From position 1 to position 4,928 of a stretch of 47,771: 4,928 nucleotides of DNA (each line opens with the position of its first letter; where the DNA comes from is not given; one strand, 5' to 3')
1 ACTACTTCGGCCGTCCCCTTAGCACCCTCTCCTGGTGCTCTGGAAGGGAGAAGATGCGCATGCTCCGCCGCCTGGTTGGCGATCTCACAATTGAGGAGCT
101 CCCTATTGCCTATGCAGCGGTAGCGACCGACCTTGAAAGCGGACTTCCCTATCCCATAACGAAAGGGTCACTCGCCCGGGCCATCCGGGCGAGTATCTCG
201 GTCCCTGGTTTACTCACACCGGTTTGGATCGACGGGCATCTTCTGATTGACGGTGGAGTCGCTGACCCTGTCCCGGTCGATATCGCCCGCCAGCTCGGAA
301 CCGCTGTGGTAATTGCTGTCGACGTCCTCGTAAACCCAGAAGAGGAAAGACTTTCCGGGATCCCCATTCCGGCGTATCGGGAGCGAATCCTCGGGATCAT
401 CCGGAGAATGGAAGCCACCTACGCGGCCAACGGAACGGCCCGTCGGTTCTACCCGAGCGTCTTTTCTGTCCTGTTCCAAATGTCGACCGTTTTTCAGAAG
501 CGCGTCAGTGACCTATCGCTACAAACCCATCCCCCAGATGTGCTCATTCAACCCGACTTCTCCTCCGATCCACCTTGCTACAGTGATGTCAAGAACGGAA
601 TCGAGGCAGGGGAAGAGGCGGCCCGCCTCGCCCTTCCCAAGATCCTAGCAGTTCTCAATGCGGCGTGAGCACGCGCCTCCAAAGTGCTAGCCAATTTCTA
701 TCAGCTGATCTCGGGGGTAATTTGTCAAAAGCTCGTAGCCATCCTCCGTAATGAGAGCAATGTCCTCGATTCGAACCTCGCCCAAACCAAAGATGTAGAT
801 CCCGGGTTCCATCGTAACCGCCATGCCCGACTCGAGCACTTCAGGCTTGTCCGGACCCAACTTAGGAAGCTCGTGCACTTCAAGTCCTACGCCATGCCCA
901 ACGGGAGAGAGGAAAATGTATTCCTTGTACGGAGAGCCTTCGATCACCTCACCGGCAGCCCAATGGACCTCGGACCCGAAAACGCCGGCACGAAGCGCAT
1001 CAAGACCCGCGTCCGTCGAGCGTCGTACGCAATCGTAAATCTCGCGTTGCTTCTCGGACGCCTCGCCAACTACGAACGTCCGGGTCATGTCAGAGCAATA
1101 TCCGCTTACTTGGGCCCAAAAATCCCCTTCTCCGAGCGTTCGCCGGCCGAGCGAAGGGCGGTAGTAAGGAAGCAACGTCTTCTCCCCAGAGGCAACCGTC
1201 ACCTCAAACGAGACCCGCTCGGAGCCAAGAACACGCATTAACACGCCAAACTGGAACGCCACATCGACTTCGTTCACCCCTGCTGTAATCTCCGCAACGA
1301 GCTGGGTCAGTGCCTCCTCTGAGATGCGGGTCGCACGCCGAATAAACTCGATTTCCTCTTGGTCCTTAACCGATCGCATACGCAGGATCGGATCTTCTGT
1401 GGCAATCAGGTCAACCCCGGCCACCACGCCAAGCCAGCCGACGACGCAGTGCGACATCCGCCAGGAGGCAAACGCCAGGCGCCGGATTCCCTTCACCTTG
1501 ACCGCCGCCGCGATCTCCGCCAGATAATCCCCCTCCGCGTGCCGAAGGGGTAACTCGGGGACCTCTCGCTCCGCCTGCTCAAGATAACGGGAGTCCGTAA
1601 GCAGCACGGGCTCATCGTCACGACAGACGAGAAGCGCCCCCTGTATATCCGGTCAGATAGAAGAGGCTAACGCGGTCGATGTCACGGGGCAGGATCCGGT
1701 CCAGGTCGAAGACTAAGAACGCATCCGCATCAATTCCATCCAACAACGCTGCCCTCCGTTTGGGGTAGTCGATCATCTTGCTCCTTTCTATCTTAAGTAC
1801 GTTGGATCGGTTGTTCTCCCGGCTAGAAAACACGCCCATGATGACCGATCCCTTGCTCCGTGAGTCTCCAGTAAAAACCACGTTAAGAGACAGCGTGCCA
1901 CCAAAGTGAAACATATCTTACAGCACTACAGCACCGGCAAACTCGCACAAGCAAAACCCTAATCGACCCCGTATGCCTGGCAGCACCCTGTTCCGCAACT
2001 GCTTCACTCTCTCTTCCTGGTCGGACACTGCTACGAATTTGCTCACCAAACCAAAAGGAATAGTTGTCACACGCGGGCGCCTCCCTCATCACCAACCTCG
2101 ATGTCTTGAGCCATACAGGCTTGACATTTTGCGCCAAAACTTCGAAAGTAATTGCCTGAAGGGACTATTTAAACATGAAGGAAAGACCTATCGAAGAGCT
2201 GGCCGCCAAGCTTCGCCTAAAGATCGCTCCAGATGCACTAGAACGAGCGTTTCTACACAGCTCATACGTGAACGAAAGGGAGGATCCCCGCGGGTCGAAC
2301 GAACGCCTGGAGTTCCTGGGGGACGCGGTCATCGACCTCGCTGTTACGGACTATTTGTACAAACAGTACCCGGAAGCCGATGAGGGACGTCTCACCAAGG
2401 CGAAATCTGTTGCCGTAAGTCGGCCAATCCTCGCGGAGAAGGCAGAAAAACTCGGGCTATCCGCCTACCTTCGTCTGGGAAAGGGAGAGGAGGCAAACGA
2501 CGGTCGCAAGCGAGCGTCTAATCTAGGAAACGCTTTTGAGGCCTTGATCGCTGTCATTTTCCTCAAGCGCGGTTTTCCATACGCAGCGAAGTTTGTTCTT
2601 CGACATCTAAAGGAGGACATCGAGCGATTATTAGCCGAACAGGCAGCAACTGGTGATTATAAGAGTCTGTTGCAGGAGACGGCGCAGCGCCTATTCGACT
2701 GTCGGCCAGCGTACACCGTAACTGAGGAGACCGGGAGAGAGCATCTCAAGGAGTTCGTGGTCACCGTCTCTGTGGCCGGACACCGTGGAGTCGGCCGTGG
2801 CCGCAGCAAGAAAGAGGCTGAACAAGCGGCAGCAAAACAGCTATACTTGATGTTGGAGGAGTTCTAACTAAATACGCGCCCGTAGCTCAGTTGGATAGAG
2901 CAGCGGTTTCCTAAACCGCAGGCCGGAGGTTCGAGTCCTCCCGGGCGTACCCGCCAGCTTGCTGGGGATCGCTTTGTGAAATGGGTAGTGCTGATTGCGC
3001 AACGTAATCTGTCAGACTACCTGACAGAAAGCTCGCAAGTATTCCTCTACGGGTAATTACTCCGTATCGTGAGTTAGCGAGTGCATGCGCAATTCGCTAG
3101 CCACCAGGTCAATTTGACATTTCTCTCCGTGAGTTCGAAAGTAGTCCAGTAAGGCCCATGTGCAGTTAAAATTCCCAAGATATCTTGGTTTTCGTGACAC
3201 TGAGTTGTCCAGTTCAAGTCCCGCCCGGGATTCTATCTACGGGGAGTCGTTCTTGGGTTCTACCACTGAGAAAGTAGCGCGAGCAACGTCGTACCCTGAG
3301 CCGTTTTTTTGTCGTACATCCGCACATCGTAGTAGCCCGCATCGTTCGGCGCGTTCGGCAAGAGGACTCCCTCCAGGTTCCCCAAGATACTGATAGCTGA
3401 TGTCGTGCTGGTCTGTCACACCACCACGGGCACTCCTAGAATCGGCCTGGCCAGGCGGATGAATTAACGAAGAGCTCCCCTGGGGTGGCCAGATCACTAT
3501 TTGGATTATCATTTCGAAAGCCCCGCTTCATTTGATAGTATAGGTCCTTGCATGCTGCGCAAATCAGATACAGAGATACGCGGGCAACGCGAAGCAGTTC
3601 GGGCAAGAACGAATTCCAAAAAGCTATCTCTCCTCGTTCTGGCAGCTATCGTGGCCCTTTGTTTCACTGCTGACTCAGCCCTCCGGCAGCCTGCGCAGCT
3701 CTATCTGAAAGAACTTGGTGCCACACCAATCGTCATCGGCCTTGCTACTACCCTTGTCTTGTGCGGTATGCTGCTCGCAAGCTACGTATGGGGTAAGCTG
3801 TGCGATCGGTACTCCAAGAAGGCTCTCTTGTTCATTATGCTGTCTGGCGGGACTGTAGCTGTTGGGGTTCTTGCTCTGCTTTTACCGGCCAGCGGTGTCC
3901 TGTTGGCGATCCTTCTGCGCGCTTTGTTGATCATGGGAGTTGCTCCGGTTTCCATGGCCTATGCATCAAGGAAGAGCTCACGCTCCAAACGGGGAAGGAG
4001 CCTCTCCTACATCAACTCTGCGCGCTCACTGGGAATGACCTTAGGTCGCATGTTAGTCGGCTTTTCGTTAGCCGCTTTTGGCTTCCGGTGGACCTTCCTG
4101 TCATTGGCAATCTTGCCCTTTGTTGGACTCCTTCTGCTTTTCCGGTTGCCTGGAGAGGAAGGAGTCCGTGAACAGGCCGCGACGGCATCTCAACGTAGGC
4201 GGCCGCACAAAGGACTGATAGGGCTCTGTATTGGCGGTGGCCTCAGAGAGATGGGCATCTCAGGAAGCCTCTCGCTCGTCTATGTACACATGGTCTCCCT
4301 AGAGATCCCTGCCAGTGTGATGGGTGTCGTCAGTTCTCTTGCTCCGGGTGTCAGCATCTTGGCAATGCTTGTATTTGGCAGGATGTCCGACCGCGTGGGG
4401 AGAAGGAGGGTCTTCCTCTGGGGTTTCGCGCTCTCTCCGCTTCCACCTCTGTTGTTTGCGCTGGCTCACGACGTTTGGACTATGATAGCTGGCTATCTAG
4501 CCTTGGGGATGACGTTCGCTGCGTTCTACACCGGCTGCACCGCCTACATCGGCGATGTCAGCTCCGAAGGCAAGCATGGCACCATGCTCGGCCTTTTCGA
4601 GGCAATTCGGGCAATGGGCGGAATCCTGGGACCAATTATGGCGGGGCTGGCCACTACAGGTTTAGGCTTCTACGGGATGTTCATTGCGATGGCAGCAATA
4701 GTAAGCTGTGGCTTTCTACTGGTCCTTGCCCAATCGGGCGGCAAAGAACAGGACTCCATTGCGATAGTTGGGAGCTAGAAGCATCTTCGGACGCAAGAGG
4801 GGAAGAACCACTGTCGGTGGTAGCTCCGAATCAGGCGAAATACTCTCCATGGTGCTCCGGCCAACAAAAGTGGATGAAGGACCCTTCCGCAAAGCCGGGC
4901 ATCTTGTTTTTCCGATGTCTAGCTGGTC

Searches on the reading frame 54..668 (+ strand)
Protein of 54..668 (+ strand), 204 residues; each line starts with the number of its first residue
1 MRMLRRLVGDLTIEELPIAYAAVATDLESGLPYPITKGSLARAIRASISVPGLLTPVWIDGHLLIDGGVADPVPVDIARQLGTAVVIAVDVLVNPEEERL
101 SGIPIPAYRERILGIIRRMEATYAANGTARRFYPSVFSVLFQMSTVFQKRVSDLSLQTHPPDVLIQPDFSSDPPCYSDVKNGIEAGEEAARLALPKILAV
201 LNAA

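Call 58: search_protein_families(library=pfam, proteins=[window:54-668:+], max_evalue=0.00001)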
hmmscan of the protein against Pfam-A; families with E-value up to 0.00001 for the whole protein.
window:54-668:+ (204 aa): 1 family
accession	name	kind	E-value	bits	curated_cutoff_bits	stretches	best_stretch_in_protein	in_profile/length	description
PF01734.28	Patatin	-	6.7e-13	49.7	27.7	1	2-78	97-190/191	Patatin-like phospholipase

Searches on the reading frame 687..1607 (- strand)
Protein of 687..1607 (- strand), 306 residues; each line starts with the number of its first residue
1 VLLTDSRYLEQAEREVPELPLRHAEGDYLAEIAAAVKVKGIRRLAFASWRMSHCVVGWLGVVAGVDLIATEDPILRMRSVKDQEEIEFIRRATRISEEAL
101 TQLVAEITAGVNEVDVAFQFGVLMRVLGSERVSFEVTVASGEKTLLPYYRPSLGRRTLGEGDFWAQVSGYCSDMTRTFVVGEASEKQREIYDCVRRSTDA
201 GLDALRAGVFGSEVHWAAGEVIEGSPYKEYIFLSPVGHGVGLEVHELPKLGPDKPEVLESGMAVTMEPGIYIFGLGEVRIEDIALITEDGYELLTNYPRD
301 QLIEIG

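Call 17: search_protein_families(library=pfam, proteins=[window:687-1607:-], max_evalue=0.001)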
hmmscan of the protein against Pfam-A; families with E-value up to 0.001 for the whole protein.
window:687-1607:- (306 aa): 1 family
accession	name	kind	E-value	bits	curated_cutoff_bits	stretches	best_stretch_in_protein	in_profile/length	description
PF00557.29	Peptidase_M24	-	1.5e-49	169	23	1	88-288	2-208/208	Metallopeptidase family M24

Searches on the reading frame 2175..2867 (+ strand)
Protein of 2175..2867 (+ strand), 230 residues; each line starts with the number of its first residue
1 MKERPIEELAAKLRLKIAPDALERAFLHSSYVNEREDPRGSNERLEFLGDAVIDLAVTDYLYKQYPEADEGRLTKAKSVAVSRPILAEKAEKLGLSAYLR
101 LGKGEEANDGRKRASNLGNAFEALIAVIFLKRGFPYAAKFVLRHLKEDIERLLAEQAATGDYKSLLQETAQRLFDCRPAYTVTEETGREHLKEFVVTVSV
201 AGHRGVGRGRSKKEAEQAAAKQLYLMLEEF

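Call 17: search_protein_families(library=pfam, proteins=[window:2175-2867:+], max_evalue=0.001)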
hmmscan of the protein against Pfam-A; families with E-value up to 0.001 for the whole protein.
window:2175-2867:+ (230 aa): 5 families
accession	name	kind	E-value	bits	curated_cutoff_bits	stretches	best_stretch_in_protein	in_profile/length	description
PF14622.11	Ribonucleas_3_3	-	3.9e-33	114.8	35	1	22-147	5-126/128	Ribonuclease-III-like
PF00636.31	Ribonuclease_3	-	1.9e-23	83.6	27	1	43-133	1-102/102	Ribonuclease III domain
PF00035.32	dsrm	-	1.1e-12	48.7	23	1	162-225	1-64/66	Double-stranded RNA binding motif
PF22935.1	RM44_endonuclase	-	1.3e-05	25.8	27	1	14-127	12-138/139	Large ribosomal subunit protein mL44, endonuclease domain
PF14709.13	DND1_DSRM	-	0.00072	20.2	25.7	0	177-225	18-77/80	double strand RNA binding domain from DEAD END PROTEIN 1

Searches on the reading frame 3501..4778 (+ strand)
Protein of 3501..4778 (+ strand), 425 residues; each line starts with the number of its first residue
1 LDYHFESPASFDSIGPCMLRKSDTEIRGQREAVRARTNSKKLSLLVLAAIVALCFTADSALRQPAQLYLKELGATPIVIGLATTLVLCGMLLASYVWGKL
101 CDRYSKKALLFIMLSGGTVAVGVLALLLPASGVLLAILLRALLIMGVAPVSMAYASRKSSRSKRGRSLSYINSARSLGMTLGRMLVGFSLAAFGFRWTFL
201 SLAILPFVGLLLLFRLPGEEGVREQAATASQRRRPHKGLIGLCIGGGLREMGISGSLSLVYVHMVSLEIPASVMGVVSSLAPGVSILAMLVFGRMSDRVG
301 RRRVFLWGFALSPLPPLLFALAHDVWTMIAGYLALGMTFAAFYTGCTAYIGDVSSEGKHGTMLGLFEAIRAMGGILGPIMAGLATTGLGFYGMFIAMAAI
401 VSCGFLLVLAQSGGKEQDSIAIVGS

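Call 17: search_protein_families(library=pfam, proteins=[window:3501-4778:+], max_evalue=0.001)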
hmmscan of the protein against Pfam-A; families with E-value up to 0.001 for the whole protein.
window:3501-4778:+ (425 aa): 3 families
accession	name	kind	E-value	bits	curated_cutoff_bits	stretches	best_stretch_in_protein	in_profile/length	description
PF07690.21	MFS_1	-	4.4e-46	157.8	33.4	2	50-225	3-183/347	Major Facilitator Superfamily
PF12832.13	MFS_1_like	-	2e-14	53.9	25.2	2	40-200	210-372/373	MFS_1 like family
PF00083.30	Sugar_tr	-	8.7e-10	38.5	22.3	1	270-402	44-181/452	Sugar (and other) transporter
